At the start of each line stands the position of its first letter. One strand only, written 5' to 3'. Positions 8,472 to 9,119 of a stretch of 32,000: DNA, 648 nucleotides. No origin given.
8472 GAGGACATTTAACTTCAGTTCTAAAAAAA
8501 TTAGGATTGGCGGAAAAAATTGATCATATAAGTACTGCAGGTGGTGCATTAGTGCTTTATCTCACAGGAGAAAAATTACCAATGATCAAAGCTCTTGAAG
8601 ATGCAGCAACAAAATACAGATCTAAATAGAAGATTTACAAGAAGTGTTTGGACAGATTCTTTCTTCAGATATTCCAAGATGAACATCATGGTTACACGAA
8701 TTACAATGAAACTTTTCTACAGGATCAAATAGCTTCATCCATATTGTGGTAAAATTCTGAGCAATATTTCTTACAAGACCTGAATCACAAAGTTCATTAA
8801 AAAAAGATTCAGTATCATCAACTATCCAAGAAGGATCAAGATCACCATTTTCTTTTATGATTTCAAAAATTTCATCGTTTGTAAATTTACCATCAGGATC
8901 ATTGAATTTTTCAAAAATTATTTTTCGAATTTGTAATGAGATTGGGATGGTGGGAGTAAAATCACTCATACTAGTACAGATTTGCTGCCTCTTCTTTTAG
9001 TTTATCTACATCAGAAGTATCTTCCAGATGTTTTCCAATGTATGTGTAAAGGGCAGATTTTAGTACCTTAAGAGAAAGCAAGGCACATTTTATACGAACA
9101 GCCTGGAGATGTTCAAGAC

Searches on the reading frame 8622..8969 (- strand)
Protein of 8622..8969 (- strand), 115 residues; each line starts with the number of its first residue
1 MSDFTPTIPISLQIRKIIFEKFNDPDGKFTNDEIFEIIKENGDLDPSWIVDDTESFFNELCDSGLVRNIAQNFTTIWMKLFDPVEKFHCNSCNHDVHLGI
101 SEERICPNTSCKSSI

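Call 40: search_protein_families(library=ncbifam, proteins=[window:8622-8969:-], max_evalue=0.1)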
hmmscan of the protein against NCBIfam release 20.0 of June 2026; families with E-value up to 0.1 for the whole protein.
window:8622-8969:- (115 aa): 1 family
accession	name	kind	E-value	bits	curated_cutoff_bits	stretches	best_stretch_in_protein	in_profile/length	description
NF005116.0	PRK06548.1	equivalog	0.045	13.7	280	1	21-77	88-147/161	ribonuclease H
